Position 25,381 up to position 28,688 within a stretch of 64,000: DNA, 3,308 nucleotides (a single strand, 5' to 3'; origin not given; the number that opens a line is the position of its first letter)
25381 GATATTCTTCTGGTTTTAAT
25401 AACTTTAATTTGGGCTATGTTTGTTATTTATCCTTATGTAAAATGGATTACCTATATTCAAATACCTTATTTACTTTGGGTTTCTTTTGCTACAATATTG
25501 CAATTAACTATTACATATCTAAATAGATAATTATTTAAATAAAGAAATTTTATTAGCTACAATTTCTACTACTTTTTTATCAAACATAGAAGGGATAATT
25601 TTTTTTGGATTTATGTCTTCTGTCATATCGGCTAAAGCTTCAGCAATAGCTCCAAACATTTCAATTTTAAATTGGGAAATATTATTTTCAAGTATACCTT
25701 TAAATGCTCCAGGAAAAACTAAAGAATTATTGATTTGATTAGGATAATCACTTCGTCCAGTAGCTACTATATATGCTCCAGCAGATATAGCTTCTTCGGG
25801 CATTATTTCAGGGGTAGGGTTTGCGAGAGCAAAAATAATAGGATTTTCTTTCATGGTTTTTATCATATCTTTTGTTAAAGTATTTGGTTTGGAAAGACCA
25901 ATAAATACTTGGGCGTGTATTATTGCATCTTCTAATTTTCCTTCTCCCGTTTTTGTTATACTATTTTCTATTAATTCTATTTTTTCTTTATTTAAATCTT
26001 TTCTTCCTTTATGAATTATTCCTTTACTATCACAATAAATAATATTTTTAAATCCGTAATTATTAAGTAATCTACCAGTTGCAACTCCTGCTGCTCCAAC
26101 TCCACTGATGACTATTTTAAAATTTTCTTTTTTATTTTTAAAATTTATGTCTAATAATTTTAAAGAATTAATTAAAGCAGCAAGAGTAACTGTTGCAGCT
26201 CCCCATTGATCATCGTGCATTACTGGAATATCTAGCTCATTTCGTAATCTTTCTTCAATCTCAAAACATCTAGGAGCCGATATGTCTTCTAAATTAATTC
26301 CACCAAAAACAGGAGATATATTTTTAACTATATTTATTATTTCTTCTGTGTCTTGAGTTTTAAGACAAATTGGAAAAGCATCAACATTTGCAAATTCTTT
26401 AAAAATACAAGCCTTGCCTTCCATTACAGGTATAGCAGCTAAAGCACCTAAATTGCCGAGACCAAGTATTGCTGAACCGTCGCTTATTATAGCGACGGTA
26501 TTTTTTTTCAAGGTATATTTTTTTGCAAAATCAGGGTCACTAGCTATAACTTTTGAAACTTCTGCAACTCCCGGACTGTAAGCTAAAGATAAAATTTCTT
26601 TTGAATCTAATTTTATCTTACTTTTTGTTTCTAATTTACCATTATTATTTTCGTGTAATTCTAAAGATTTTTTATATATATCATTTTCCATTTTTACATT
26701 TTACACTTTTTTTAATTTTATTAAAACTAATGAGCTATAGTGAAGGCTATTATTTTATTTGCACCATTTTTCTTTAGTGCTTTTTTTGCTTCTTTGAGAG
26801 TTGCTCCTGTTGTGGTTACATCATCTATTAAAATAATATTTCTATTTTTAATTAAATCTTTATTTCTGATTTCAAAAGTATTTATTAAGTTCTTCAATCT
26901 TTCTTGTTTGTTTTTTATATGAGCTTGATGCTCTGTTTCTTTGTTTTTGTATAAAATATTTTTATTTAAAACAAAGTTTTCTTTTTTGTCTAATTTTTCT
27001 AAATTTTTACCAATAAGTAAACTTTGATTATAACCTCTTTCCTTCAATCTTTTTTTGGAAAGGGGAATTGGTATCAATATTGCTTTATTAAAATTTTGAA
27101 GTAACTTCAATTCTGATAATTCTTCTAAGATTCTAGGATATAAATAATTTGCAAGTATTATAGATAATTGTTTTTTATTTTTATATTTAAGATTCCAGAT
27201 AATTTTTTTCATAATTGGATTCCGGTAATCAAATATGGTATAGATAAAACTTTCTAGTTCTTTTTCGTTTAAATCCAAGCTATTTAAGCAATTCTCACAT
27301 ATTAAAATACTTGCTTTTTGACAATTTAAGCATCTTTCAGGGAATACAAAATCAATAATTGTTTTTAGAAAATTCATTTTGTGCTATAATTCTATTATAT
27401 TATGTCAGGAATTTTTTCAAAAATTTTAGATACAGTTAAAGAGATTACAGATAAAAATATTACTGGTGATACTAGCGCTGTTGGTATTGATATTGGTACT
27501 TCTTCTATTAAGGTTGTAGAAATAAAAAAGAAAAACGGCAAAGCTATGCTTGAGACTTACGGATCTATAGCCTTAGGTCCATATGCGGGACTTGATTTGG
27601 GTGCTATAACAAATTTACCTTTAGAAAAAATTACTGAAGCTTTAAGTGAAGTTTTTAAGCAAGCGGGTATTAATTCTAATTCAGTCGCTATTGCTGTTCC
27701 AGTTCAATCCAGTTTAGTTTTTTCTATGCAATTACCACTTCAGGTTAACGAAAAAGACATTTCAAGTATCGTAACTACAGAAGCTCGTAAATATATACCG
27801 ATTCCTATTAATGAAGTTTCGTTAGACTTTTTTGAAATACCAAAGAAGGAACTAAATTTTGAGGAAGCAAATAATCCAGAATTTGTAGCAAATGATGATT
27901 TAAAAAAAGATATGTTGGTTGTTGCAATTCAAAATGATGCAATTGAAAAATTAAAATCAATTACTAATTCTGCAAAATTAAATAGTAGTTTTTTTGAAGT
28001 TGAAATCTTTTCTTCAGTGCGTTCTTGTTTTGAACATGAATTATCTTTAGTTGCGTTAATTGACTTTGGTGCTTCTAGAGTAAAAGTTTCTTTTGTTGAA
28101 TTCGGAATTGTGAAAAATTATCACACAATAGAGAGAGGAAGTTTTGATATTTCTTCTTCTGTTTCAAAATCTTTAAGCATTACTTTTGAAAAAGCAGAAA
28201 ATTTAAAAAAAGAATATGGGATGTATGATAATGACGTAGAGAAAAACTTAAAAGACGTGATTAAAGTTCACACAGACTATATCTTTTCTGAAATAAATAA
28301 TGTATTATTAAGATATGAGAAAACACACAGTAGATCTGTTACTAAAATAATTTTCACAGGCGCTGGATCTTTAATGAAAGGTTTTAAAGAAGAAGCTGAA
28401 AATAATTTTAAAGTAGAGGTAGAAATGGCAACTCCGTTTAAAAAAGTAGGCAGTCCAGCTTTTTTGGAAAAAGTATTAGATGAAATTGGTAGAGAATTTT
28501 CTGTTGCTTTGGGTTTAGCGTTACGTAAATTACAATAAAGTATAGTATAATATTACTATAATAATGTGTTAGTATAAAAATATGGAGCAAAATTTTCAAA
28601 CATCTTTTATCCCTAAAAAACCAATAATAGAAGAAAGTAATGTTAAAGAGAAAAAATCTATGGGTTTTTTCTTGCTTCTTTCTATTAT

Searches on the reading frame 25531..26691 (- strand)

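Call 76: search_protein_families(library=pfam, proteins=[window:25531-26691:-], max_evalue=0.00001)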
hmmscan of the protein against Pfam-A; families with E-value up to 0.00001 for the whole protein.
window:25531-26691:- (386 aa): 2 families
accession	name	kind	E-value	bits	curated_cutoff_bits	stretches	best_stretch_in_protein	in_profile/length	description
PF00390.24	malic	-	4.2e-29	102.1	23.1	1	19-150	3-182/182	Malic enzyme, N-terminal domain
PF03949.21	Malic_M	-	6.9e-21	75.1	23.5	1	164-369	3-239/258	Malic enzyme, NAD binding domain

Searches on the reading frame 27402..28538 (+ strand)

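Call 76: search_protein_families(library=pfam, proteins=[window:27402-28538:+], max_evalue=0.00001)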
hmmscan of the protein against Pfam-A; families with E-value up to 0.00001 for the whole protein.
window:27402-28538:+ (378 aa): 2 families
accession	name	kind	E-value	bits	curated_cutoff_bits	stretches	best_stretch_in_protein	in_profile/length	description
PF11104.14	PilM_2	-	1.4e-38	133.2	27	1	28-376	1-339/340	Type IV pilus assembly protein PilM;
PF14450.12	FtsA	-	1.2e-15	58.5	31.8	1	218-354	1-122/127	Cell division protein FtsA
